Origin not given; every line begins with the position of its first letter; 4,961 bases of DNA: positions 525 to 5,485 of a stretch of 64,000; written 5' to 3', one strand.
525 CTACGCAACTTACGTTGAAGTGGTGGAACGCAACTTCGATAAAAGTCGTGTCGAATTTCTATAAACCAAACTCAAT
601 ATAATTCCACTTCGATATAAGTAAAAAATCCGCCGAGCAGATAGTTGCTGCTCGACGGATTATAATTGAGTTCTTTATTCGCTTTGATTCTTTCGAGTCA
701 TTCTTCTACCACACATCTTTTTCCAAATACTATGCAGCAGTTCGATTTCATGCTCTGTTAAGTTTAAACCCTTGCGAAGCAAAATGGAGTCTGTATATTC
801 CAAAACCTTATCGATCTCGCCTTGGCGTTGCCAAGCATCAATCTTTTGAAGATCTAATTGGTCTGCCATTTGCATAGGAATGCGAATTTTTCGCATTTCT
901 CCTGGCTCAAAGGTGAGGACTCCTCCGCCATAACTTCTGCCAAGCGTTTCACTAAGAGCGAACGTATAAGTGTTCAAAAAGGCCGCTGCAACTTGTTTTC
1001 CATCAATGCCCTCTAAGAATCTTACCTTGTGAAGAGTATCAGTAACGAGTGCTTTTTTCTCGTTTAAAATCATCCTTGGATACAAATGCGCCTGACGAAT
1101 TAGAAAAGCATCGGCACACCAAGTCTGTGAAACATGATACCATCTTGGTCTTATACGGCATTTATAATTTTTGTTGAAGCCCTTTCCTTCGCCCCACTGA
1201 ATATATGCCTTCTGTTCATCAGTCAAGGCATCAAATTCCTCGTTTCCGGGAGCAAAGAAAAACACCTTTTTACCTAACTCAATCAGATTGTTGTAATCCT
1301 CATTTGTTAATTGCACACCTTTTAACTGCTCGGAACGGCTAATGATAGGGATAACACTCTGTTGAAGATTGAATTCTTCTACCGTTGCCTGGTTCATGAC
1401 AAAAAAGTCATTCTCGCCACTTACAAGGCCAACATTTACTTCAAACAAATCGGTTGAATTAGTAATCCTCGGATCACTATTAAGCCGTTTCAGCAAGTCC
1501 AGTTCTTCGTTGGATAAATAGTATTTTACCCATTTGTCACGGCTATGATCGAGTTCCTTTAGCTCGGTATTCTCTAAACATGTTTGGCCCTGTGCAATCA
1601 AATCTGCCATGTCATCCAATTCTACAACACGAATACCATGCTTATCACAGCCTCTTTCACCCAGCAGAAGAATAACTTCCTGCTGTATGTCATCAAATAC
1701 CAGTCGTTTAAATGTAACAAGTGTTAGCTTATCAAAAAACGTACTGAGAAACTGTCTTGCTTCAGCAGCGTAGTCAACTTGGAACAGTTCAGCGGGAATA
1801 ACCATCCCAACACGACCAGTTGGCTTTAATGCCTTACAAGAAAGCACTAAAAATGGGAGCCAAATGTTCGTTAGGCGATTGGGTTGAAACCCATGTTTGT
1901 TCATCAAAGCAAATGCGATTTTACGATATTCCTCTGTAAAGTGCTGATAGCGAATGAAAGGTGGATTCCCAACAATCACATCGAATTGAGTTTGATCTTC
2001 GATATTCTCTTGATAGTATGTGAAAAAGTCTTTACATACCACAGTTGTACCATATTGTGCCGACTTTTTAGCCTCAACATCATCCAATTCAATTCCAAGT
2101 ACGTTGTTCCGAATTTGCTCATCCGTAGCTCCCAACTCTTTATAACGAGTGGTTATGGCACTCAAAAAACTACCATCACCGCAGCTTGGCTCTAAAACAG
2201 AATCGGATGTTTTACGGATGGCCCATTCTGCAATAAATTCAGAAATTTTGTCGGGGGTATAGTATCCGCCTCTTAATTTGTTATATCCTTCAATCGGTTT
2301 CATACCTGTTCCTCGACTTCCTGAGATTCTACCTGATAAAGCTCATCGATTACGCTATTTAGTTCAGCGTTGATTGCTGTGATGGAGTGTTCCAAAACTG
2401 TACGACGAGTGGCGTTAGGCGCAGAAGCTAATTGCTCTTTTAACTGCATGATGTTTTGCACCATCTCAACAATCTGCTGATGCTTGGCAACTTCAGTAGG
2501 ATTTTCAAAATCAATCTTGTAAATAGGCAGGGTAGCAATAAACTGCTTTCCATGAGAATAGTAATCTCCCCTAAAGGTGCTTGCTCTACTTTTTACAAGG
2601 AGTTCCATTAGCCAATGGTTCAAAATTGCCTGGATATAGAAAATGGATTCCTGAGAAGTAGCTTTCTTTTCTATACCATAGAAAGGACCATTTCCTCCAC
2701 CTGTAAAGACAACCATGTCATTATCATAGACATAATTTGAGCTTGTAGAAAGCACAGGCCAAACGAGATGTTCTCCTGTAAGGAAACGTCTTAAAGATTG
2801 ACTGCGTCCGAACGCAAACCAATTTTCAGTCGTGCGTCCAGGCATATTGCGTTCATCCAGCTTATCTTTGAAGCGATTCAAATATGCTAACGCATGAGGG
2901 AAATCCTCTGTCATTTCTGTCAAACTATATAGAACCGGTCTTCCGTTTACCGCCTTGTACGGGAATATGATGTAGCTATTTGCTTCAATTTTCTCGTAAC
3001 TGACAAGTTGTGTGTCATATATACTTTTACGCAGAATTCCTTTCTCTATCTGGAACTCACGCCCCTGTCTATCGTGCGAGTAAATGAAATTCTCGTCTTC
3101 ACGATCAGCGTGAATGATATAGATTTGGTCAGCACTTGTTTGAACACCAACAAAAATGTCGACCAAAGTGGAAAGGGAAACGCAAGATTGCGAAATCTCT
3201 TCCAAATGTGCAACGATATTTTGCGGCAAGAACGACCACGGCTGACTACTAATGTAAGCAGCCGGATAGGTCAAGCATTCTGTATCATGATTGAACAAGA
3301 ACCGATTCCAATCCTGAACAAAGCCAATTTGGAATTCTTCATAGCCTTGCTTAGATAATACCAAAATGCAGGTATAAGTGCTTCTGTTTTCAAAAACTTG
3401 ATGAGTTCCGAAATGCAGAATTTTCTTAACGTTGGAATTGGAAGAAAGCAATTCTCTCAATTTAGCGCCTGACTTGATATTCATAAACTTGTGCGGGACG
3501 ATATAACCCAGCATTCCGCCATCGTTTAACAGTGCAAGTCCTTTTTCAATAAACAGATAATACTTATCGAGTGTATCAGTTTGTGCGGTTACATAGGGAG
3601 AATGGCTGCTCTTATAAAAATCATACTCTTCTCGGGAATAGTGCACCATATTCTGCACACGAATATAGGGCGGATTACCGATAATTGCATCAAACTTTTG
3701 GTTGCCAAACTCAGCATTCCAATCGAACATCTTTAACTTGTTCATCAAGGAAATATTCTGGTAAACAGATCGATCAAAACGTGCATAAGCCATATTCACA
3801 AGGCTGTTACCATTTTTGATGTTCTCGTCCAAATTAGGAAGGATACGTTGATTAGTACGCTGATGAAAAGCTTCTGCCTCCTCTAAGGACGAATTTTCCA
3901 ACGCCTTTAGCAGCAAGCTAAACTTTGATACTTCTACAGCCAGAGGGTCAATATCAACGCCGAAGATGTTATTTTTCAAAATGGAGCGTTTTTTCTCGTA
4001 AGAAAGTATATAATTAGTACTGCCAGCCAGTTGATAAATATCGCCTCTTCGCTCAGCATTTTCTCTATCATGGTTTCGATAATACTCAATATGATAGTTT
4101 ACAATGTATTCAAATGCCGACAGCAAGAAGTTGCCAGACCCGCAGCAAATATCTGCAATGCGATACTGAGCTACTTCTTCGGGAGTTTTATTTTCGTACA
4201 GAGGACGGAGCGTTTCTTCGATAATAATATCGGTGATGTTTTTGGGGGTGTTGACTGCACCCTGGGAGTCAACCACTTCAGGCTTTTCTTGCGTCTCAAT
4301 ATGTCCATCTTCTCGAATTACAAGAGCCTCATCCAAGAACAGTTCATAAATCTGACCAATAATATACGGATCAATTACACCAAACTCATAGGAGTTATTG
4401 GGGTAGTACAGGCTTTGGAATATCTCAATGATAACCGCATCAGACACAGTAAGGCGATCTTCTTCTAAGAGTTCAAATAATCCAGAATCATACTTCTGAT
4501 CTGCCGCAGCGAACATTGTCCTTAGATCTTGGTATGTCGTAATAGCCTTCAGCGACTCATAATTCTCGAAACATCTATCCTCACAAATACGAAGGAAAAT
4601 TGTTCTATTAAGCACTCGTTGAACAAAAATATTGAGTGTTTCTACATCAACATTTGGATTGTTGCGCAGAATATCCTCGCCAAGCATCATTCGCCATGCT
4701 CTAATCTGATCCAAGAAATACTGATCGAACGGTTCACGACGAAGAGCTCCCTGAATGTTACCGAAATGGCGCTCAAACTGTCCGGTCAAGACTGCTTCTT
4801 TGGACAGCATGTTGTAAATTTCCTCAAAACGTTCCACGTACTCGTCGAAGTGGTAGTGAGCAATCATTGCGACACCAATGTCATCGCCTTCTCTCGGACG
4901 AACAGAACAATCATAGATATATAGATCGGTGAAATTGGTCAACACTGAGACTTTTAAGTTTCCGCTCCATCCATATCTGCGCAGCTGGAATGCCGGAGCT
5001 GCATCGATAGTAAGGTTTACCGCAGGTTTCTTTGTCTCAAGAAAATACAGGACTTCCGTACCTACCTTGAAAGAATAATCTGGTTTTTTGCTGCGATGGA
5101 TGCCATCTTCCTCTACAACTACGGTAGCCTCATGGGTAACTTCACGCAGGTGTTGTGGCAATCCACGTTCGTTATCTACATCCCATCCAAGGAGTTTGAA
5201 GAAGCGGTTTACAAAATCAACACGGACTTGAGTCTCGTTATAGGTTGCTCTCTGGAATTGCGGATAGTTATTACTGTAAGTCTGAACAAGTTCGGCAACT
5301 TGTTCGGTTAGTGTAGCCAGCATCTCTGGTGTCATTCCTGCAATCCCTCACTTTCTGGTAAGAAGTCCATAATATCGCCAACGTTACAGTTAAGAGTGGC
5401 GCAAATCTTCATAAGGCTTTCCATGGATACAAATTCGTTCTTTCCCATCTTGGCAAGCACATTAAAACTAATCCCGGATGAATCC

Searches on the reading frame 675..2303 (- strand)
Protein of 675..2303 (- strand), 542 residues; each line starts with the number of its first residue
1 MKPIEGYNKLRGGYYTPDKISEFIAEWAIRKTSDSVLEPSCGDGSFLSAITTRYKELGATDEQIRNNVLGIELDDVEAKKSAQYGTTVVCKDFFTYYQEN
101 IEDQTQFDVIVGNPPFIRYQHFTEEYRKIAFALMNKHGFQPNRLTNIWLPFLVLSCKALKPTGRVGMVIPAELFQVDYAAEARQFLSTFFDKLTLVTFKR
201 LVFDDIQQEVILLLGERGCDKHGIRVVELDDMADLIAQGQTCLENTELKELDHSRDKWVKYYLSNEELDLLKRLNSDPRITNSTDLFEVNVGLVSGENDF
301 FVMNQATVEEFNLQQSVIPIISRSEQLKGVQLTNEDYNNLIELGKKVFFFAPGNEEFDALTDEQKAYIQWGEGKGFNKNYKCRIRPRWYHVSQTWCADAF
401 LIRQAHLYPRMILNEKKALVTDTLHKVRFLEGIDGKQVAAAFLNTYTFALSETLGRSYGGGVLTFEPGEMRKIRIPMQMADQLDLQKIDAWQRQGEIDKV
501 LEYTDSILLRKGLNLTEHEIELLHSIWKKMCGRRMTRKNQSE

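Call 97: search_protein_families(library=pfam, proteins=[window:675-2303:-], max_evalue=0.0001)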
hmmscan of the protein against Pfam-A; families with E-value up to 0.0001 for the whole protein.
window:675-2303:- (542 aa): 3 families
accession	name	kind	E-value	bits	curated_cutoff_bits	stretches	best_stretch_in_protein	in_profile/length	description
PF22837.1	M_Eco57I_C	-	1.2e-35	123.7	27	1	256-526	4-272/283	Type II methyltransferase M.Eco57I, C-terminal domain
PF07669.17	Eco57I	-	1.2e-14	55.2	25.3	1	92-193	57-157/171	Eco57I restriction-modification methylase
PF02384.22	N6_Mtase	-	1.9e-14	54.2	20.4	1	9-186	23-201/311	N-6 DNA Methylase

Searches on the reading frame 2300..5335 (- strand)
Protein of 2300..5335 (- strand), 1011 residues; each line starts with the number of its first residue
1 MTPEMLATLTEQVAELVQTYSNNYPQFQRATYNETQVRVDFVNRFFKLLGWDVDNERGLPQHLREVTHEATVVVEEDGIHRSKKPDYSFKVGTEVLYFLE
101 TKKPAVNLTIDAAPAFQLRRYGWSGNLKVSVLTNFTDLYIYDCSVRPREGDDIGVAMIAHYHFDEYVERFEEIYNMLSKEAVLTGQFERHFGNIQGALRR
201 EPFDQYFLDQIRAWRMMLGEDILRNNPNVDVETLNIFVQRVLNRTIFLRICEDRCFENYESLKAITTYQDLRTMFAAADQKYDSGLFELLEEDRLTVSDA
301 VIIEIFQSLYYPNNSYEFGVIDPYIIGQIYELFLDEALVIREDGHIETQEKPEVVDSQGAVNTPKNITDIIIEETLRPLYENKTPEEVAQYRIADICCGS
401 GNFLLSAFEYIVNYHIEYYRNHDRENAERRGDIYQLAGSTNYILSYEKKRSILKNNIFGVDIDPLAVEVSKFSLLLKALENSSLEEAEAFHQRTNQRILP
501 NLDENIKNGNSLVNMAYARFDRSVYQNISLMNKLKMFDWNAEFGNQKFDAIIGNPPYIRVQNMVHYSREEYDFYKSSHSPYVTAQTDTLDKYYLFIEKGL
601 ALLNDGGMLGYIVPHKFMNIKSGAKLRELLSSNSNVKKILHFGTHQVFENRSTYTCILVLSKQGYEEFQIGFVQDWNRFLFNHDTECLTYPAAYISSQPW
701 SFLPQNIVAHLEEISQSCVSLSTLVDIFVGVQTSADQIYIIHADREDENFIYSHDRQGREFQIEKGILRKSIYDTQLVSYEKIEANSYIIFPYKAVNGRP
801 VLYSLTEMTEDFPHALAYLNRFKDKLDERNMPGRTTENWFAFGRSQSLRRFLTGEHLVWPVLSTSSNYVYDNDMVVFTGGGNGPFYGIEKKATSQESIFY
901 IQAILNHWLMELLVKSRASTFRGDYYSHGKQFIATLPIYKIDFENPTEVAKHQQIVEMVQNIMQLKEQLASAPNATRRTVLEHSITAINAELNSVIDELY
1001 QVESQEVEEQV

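Call 97: search_protein_families(library=pfam, proteins=[window:2300-5335:-], max_evalue=0.0001)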
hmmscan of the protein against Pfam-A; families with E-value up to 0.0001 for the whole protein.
window:2300-5335:- (1011 aa): 4 families
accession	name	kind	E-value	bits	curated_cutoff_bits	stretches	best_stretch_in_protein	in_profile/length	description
PF07669.17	Eco57I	-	4.4e-44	151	25.3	1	455-648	1-171/171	Eco57I restriction-modification methylase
PF02384.22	N6_Mtase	-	1.8e-15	57.6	20.4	1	356-673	23-244/311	N-6 DNA Methylase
PF20473.4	MmeI_Mtase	-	1e-10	41.7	27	1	386-573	16-161/259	MmeI, DNA-methyltransferase domain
PF04313.20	HSDR_N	-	2.5e-06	27.9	25.1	0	66-146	114-195/198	Type I restriction enzyme R protein N terminus (HSDR_N)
